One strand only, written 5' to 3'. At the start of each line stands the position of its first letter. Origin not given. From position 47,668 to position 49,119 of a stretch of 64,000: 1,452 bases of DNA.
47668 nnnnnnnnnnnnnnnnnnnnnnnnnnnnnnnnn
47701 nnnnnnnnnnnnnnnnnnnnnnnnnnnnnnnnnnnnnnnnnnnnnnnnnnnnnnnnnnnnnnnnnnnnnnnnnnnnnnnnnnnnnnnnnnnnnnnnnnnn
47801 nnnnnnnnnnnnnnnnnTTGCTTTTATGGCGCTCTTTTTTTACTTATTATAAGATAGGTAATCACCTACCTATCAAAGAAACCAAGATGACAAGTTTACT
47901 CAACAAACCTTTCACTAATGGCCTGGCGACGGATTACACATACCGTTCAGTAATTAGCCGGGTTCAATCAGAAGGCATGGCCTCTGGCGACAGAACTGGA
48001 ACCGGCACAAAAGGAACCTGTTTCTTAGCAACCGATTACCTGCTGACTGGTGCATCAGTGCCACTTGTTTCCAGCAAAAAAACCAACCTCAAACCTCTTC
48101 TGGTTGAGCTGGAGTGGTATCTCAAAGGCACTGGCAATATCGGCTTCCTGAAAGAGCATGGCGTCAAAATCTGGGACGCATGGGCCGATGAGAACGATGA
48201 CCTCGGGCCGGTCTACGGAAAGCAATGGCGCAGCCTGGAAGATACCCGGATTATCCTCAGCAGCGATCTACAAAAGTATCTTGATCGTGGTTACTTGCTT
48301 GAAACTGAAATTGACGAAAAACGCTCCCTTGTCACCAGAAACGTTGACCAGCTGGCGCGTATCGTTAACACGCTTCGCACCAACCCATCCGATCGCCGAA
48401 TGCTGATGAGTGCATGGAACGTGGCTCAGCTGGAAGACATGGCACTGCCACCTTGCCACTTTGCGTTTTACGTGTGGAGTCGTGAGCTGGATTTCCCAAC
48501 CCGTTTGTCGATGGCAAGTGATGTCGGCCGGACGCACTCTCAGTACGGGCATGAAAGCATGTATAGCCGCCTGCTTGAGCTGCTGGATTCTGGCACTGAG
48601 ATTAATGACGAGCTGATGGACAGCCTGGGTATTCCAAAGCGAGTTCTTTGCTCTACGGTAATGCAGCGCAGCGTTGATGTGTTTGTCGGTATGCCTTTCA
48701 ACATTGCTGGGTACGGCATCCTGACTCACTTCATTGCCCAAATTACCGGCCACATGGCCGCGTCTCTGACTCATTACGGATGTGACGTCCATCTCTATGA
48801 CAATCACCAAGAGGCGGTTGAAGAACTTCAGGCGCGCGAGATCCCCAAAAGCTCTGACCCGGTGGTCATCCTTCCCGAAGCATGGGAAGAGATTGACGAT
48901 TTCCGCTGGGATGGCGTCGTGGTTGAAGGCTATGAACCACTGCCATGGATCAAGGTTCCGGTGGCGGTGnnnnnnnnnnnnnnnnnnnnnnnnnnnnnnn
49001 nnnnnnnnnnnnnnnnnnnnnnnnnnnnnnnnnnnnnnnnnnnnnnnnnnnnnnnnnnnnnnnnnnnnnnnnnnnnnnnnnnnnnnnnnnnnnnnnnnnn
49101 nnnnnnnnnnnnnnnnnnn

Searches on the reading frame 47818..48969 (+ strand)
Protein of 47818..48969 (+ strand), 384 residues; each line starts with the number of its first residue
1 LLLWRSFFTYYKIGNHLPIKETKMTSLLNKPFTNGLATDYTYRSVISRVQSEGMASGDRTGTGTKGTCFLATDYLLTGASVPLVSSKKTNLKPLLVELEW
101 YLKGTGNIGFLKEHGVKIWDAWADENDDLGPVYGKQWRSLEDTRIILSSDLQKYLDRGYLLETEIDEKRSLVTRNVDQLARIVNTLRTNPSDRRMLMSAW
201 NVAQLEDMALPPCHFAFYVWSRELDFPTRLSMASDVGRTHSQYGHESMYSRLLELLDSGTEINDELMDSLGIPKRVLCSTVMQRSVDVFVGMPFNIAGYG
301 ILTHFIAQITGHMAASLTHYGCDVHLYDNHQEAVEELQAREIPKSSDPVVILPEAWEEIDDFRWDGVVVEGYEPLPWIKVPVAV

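Call 108: search_protein_families(library=phrogs, proteins=[window:47818-48969:+], max_evalue=1e-10)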
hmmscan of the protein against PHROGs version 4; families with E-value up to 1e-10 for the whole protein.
window:47818-48969:+ (384 aa): 3 families
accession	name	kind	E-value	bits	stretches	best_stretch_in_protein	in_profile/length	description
phrog_160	-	DNA, RNA and nucleotide metabolism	6.6e-87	292.5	1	20-384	14-308/335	thymidylate synthase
phrog_5682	-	DNA, RNA and nucleotide metabolism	1.6e-41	142.9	2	277-384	101-209/209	thymidylate synthase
phrog_5131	-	DNA, RNA and nucleotide metabolism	2.1e-15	57.8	0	41-203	12-140/357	thymidylate synthase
